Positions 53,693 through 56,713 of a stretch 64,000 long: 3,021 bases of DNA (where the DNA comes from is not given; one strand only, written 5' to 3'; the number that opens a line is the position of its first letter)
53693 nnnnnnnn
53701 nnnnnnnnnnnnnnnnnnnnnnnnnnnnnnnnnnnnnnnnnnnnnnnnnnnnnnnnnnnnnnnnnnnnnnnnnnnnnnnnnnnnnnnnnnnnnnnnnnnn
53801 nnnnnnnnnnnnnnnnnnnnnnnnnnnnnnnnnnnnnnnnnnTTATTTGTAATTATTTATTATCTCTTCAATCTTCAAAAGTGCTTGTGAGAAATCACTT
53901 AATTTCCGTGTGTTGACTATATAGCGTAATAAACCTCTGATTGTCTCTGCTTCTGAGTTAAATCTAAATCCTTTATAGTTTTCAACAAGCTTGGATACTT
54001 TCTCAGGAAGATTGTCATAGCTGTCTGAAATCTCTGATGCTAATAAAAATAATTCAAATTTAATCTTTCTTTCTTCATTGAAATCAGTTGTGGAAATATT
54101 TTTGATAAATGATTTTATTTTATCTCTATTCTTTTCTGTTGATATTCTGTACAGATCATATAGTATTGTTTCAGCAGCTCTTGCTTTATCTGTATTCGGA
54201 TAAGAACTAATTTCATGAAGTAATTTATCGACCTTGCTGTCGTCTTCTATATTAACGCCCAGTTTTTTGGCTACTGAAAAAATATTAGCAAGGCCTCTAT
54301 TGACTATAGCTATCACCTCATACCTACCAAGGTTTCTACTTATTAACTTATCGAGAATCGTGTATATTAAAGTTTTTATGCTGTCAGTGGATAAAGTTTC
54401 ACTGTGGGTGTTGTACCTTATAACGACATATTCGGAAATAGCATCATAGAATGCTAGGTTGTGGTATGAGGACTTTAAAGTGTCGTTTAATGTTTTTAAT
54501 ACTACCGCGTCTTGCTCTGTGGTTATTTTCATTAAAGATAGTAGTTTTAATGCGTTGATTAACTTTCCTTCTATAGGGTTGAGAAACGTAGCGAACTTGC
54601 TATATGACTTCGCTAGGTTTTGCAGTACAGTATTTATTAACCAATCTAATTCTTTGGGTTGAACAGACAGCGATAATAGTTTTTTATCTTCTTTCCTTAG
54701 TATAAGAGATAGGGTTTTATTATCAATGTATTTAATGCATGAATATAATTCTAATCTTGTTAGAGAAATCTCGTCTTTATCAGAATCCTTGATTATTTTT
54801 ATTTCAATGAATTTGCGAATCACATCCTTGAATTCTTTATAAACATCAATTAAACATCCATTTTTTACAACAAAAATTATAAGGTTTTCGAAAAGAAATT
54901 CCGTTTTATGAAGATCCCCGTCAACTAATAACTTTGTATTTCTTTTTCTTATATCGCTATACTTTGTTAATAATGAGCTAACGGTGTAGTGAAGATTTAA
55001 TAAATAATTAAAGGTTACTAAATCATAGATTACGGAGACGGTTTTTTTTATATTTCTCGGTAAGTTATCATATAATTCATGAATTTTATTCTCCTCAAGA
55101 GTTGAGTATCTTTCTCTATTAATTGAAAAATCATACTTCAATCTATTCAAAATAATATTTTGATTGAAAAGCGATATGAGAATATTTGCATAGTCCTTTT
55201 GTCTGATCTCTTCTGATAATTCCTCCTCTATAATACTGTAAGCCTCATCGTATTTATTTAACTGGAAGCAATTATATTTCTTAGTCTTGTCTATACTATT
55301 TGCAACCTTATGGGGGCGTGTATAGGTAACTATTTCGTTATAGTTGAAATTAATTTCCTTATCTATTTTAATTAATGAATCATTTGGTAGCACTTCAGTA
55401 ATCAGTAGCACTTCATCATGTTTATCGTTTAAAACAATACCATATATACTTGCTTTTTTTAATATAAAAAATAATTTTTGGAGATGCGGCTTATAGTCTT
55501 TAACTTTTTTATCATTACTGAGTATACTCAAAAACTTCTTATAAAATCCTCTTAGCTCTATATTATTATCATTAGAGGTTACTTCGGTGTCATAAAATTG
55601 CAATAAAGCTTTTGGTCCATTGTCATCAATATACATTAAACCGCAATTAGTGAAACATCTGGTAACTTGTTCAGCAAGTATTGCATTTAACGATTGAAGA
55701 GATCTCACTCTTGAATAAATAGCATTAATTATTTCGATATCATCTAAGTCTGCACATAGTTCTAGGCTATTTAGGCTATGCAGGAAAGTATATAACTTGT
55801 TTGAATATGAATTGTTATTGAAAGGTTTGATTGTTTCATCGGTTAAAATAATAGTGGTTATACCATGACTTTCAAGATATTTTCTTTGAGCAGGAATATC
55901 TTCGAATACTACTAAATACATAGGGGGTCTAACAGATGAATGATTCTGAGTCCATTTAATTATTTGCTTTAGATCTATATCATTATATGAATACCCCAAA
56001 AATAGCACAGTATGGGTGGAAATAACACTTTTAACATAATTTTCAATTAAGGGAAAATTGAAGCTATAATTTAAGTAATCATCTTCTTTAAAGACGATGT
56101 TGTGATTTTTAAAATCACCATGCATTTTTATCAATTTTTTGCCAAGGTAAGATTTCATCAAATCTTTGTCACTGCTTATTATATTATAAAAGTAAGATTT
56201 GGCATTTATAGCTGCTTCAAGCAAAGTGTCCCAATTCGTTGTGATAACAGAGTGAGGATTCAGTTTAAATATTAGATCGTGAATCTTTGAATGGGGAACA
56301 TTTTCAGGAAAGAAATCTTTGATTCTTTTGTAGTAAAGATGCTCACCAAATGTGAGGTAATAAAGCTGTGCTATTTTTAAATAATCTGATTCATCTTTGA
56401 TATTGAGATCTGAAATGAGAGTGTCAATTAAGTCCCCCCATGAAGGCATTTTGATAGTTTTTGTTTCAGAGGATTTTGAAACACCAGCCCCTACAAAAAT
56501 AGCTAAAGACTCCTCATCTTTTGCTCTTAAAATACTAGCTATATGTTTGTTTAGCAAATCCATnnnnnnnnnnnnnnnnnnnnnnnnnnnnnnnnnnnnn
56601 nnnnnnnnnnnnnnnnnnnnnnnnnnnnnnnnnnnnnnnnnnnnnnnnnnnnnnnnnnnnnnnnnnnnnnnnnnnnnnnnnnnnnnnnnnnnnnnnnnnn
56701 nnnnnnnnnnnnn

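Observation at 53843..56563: Single 906-aa SIR2-domain protein as the only cargo in the P4 satellite cos-to-int slot: candidate antiphage defence gene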

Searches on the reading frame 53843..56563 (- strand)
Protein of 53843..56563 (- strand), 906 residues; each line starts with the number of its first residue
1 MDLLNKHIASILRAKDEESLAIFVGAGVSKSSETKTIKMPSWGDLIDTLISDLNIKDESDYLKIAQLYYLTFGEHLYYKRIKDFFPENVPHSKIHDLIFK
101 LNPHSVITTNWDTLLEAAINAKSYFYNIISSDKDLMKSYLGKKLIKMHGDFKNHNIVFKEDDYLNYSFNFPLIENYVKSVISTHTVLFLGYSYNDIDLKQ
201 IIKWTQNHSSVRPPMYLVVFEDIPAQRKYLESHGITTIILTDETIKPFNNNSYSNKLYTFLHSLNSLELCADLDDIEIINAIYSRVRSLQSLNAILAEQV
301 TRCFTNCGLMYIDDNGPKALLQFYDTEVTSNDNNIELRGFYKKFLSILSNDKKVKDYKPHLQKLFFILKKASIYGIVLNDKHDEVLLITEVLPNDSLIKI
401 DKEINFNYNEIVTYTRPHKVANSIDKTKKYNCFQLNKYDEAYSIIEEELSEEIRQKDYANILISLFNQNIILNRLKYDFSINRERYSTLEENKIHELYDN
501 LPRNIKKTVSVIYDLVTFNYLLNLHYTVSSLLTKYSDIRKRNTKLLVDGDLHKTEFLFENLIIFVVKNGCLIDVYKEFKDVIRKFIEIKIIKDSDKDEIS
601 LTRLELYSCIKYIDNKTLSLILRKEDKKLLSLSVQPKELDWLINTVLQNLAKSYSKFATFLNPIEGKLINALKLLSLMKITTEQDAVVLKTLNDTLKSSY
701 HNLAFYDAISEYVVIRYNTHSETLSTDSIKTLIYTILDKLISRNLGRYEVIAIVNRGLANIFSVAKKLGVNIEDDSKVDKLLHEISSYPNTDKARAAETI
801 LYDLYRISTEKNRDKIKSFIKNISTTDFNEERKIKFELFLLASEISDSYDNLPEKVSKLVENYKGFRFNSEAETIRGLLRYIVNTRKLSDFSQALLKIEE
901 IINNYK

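Call 5: search_protein_families(proteins=[window:53843-56563:-], library=padloc, max_evalue=0.01)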
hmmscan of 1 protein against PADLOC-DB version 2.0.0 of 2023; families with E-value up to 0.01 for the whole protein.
window:53843-56563:- (906 aa): 6 families
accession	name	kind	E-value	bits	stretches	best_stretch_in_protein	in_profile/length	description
PDLC00407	ThsA1|ThsA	-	4.4e-27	92.8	1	7-210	9-213/478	STALD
PDLC00409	ThsA1|ThsA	-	1.4e-24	84.8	1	6-202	9-206/242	STALD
PDLC04968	PDC-S25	-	1.6e-11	42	1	100-203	137-239/517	-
PDLC05061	PDC-S65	-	4.7e-08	30.8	1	106-220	142-255/592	-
PDLC05060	PDC-S65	-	0.00022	18.3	1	104-169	48-117/503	-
PDLC02419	Aga_SIR2-PNTD1-PNTD2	-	0.00058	16.7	1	103-162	120-185/558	Class I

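Call 6: search_protein_families(proteins=[window:53843-56563:-], library=ncbifam, max_evalue=0.01)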
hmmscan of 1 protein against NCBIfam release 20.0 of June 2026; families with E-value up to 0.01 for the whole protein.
window:53843-56563:- (906 aa): 0 families

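Call 8: profile_search(protein=window:53843-56563:-)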
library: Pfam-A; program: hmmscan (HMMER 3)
A. the first sequence (906 residues): domains with independent E <= 10: 2; with E <= 0.001: 1
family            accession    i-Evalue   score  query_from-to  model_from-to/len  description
SIR2_2            PF13289.12    1.6e-23    83.8     105-238         2-141/141  SIR2-like domain
DUF668            PF05003.17       0.64    10.9     457-509        10-48/89  Protein of unknown function (DUF668)

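Call 19: find_homologous_proteins(query=window:53843-56563:-, max_evalue=0.001)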
Query window:53843-56563:- (906 aa): 1370 proteins with E <= 0.001 among 8000 candidates; the best 120 are listed.
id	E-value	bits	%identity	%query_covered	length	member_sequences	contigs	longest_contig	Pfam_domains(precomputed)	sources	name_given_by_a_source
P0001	0.0e+0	1738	88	100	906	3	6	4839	PF13289.13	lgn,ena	-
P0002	0.0e+0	1704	85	100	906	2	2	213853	PF13289.13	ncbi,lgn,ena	-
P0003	0.0e+0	1632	82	100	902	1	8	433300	PF13289.13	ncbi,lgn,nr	ncbi:SIR2 family protein [Salmonella enterica]|nr:hypothetical protein [Salmonella enterica subsp. e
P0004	0.0e+0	1632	82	100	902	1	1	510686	PF13289.13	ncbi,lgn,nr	ncbi:SIR2 family protein [Salmonella enterica]|nr:SIR2 family protein [Salmonella enterica]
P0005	0.0e+0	1632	82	100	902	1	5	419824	PF13289.13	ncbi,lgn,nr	ncbi:hypothetical protein A4R73_08050 [Salmonella enterica subsp. enterica serovar Bareilly]|nr:hypo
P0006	0.0e+0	1632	82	100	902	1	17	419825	PF13289.13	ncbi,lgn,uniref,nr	ncbi:SIR2 family protein [Salmonella enterica]|uniref:SIR2 family protein n=1 Tax=Salmonella enteric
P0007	0.0e+0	1631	82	100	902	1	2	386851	PF13289.13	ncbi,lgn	ncbi:SIR2 family protein [Salmonella enterica]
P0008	0.0e+0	1630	82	100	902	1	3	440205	PF13289.13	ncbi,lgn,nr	ncbi:hypothetical protein CGN34_03280 [Salmonella enterica]|nr:hypothetical protein [Salmonella ente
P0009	0.0e+0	1630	82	100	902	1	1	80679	PF13289.13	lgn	-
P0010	0.0e+0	1630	82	100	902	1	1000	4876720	PF13289.13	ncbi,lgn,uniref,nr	ncbi:hypothetical protein AT000_14925 [Salmonella enterica]|uniref:Uncharacterized protein n=4 Tax=S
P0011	0.0e+0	1630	82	100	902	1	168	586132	PF13289.13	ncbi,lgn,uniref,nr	ncbi:SIR2 family protein [Salmonella enterica]|uniref:SIR2 family protein n=1 Tax=Salmonella enteric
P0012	0.0e+0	1629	82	100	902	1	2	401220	PF13289.13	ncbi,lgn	ncbi:SIR2 family protein [Salmonella enterica]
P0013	0.0e+0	1629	82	100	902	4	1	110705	PF13289.13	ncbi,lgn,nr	ncbi:SIR2 family protein [Salmonella enterica]|nr:SIR2 family protein [Salmonella enterica]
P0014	0.0e+0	1629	82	100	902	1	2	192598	PF13289.13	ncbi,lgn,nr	ncbi:SIR2 family protein [Salmonella enterica subsp. enterica serovar Poona]|nr:SIR2 family protein 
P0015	0.0e+0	1629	82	100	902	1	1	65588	PF13289.13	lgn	-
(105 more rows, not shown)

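Call 21: search_solved_structures(query=window:53843-56563:-, max_evalue=1)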
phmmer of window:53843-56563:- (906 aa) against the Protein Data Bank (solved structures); distinct sequences matched with E-value up to 1: 13.
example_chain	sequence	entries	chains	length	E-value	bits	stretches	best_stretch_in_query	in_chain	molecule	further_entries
8wkt_A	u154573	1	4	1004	8.7e-38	133.5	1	12-295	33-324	SIR2-like domain-containing protein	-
8k98_C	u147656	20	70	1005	8.7e-38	133.5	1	12-295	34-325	a protein | SIR2-like domain-containing protein | SIR2 family protein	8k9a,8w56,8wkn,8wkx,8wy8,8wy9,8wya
8wks_A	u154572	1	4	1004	1.6e-36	129.3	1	12-295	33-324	SIR2-like domain-containing protein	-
8wyb_A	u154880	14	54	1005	1.6e-36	129.3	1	12-295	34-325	SIR2-like domain-containing protein | DSR2 H171A | DSR2(H171A)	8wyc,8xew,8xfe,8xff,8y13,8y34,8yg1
8wfn_A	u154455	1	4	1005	1.5e-35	126.1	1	12-295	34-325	SIR2-like domain-containing protein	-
8zsf_D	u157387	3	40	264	4.2e-16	61.8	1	19-237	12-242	Sir2 family NAD-dependent protein deacetylase | KomC, SIR2 domain protein, NADase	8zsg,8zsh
9xvc_H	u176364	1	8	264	3.6e-15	58.7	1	19-237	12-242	KomC(H146N), a SIR2-domain NADase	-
8zsi_E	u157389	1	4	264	7.7e-15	57.6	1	19-237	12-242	Sir2 family NAD-dependent protein deacetylase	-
6lhx_A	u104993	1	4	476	1.1e-13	53.8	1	13-204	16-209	ThsA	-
8wc0_A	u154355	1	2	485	8.7e-10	40.9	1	12-203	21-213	NAD(+) hydrolase ThsA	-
7uxt_B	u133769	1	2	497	2.1e-09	39.6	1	10-202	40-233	USG protein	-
9v0g_E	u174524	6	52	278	0.00054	21.7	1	17-234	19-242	NAD-dependent protein deacetylase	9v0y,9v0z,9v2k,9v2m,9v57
9p1x_H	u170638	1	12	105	0.63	11.6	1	579-666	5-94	P-II family nitrogen regulatory protein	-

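Call 22: search_solved_structures(query=window:53843-56563:-, max_evalue=1e-30, show_alignments=1)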
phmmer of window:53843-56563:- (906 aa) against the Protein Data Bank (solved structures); distinct sequences matched with E-value up to 1e-30: 5.
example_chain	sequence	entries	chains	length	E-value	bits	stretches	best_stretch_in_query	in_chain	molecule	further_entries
8wkt_A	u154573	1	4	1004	8.7e-38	133.5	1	12-295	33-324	SIR2-like domain-containing protein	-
8k98_C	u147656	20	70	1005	8.7e-38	133.5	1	12-295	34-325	a protein | SIR2-like domain-containing protein | SIR2 family protein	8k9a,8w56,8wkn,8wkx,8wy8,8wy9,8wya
8wks_A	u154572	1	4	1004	1.6e-36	129.3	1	12-295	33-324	SIR2-like domain-containing protein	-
8wyb_A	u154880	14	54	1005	1.6e-36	129.3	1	12-295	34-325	SIR2-like domain-containing protein | DSR2 H171A | DSR2(H171A)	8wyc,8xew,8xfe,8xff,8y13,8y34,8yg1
8wfn_A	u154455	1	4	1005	1.5e-35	126.1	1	12-295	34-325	SIR2-like domain-containing protein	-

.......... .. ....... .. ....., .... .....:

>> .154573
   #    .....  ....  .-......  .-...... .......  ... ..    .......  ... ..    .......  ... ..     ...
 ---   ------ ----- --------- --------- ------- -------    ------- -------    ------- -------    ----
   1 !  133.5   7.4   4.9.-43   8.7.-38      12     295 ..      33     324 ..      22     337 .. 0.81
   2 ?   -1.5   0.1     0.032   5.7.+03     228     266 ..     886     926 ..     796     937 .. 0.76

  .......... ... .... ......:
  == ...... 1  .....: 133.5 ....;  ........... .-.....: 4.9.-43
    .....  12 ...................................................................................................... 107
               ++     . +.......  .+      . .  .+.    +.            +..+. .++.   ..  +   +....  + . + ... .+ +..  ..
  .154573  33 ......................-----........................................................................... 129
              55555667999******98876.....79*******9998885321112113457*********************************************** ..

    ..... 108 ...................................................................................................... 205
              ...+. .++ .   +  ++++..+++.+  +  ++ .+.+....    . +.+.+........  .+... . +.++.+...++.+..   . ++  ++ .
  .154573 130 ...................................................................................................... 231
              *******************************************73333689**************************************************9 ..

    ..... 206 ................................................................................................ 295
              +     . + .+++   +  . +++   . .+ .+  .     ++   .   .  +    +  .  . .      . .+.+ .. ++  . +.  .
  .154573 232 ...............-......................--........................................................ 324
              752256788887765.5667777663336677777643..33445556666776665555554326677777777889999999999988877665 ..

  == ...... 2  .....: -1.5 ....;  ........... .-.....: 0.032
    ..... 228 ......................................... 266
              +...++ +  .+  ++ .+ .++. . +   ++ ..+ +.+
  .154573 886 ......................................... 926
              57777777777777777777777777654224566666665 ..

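Call 23: search_protein_families(proteins=[window:53843-56563:-], library=padloc, max_evalue=10)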
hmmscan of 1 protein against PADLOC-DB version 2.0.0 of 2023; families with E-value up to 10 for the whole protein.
window:53843-56563:- (906 aa): 7 families
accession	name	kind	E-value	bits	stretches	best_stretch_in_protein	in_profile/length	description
PDLC00407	ThsA1|ThsA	-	4.4e-27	92.8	1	7-210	9-213/478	STALD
PDLC00409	ThsA1|ThsA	-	1.4e-24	84.8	1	6-202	9-206/242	STALD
PDLC04968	PDC-S25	-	1.6e-11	42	2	100-203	137-239/517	-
PDLC05061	PDC-S65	-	4.7e-08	30.8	1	106-220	142-255/592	-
PDLC05060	PDC-S65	-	0.00022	18.3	1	104-169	48-117/503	-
PDLC02419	Aga_SIR2-PNTD1-PNTD2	-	0.00058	16.7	1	103-162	120-185/558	Class I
PDLC02401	Aga_SIR2-PNTD1-PNTD2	-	0.016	12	1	102-161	92-157/524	Class I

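Call 24: search_protein_families(proteins=[window:53843-56563:-], library=phrogs, max_evalue=0.001)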
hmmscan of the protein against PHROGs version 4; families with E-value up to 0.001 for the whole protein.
window:53843-56563:- (906 aa): 1 family
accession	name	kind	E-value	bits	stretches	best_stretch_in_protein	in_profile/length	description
phrog_2695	-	unknown function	6.7e-13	49.5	1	104-203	139-237/531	-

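Call 29: search_protein_representatives(protein=window:53843-56563:-)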
Query: 906 residues. Proteins with E-value up to 0.001 (for the whole library): 4405; up to 1e-10: 1730; up to 1e-30: 469. The best 150 are listed.
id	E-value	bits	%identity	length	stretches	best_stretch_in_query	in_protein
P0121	1.0e-264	897.5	49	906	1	2-905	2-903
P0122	2.7e-211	720.7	43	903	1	4-905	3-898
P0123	1.7e-177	609.0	39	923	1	7-906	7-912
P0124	1.9e-171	589.0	37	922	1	1-906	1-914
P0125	3.9e-170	584.6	40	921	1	1-902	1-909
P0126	2.7e-167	575.2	38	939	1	5-906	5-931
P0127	3.4e-152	525.2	38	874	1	1-888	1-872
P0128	1.1e-149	516.9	39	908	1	8-878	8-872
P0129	1.3e-146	506.8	38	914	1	4-858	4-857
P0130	4.0e-145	501.8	40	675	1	1-670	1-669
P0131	1.5e-143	496.6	35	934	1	1-905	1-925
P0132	9.0e-141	487.5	35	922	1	3-846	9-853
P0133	4.4e-140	485.2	35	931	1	3-904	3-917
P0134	2.3e-139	482.8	34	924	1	7-905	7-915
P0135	2.0e-138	479.7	34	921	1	5-906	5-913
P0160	4.9e-97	342.8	31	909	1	2-905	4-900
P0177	4.8e-88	313.0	31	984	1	4-845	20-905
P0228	2.8e-50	188.1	29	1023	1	3-882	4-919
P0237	1.3e-46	176.0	28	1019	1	8-845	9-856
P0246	3.5e-45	171.2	27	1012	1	3-781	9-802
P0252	1.0e-44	169.7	40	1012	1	5-296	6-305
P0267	5.5e-43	164.0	45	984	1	7-250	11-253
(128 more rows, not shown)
